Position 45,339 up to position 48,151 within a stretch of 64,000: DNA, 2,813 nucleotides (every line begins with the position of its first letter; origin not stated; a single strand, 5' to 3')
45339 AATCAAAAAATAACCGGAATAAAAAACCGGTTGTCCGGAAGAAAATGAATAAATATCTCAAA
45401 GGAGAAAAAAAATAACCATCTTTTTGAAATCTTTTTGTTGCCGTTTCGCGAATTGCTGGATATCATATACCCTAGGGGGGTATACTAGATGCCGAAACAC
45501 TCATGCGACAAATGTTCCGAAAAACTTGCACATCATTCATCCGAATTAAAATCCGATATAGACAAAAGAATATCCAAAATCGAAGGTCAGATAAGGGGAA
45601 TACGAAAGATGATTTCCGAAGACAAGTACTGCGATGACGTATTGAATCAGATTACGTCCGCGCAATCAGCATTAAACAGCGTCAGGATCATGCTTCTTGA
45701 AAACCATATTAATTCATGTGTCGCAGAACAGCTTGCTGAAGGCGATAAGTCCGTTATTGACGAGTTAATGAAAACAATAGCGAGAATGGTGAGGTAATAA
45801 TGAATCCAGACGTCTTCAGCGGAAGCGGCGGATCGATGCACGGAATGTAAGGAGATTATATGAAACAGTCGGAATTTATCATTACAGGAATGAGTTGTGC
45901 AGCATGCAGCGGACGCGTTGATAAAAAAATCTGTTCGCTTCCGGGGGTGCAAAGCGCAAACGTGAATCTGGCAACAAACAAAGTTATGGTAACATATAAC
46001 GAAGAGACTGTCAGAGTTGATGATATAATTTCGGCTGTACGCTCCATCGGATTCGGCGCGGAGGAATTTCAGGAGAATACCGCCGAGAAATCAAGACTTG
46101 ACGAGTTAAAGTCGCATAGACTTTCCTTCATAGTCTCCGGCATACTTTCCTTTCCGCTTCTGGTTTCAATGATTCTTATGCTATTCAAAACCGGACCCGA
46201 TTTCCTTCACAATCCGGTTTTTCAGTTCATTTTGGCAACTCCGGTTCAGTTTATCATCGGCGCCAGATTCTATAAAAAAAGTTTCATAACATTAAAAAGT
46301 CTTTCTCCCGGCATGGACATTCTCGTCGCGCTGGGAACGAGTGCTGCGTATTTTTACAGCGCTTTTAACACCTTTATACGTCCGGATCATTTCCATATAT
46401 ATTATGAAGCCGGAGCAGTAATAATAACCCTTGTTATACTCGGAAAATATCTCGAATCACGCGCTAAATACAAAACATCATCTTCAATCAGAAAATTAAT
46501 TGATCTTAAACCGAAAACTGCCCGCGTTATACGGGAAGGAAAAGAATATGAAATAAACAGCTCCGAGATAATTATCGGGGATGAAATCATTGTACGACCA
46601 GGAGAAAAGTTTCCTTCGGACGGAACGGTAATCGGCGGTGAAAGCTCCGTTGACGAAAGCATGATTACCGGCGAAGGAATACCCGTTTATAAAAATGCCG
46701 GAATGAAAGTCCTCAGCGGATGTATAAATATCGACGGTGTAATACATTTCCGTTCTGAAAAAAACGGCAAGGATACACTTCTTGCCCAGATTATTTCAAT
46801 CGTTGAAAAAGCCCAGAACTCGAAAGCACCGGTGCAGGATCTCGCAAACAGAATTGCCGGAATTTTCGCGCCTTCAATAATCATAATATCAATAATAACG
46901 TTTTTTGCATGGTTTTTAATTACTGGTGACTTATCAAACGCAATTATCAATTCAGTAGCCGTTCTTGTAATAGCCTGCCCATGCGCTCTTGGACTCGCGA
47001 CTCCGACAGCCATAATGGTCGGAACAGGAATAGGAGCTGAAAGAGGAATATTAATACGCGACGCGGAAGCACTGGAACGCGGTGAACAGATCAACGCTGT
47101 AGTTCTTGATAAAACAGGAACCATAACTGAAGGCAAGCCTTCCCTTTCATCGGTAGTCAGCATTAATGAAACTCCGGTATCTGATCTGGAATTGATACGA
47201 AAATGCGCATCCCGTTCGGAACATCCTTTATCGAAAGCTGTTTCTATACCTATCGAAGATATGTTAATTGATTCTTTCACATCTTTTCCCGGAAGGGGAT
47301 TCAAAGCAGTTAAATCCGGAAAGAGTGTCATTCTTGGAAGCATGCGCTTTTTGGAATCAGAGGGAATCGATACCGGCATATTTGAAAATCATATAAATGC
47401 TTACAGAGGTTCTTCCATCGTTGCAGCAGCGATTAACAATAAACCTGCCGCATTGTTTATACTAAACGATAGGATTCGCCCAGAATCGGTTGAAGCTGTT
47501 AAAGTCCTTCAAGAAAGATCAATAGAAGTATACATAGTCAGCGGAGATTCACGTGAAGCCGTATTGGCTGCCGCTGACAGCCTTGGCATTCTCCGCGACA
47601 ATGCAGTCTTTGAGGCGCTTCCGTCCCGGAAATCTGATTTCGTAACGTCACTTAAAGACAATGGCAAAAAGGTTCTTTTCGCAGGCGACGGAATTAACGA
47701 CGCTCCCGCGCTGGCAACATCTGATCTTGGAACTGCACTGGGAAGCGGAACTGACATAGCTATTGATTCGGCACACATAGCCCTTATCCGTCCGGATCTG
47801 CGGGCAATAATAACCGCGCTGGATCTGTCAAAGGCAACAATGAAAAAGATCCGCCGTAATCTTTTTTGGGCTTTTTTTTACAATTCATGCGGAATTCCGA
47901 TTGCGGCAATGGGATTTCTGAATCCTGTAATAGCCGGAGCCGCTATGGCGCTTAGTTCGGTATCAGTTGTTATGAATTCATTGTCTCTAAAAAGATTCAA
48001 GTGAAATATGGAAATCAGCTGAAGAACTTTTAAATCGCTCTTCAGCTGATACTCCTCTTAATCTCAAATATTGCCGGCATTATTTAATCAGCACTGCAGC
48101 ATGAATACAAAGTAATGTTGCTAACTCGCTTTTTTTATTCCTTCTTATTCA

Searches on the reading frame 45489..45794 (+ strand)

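Call 31: search_protein_families(library=pfam, proteins=[window:45489-45794:+], max_evalue=0.001)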
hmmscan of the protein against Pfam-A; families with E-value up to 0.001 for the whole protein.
window:45489-45794:+ (102 aa): 1 family
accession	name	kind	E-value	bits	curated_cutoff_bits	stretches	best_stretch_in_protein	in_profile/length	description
PF02583.22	Trns_repr_metal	-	1.8e-27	96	22.8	1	21-98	2-77/78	Metal-sensitive transcriptional repressor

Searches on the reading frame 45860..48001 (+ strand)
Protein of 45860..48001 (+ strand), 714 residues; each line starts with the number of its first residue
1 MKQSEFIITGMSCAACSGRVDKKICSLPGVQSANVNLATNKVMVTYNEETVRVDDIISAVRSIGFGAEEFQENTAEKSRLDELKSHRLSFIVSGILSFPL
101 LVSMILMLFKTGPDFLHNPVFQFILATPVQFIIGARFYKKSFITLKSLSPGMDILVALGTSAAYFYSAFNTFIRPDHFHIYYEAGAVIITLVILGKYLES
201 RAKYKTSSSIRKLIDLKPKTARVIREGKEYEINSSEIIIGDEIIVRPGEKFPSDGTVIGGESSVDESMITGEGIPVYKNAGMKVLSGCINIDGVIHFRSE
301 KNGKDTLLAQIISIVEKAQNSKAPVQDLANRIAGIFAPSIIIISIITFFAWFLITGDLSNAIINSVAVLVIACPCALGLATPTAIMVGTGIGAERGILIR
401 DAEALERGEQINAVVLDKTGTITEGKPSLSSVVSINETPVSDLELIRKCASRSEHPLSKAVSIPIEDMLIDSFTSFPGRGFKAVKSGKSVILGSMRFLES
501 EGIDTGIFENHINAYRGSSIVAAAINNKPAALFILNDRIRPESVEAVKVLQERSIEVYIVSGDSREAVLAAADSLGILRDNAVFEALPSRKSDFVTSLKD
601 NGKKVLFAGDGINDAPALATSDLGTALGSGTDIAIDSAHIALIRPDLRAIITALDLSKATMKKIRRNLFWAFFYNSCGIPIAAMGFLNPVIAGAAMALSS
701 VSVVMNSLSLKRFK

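Call 31: search_protein_families(library=pfam, proteins=[window:45860-48001:+], max_evalue=0.001)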
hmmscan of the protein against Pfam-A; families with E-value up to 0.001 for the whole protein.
window:45860-48001:+ (714 aa): 4 families
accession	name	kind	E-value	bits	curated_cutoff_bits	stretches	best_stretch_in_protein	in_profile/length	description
PF00122.25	E1-E2_ATPase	-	6.1e-56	189.2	28.1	1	216-394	2-180/181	E1-E2 ATPase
PF00702.32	Hydrolase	-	1.7e-26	94.2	26.4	1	411-620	1-189/191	haloacid dehalogenase-like hydrolase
PF00403.32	HMA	-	5.1e-15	56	24.8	1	6-65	2-61/62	Heavy-metal-associated domain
PF08282.18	Hydrolase_3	-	6.6e-05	23.2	20.9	0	601-640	202-241/255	haloacid dehalogenase-like hydrolase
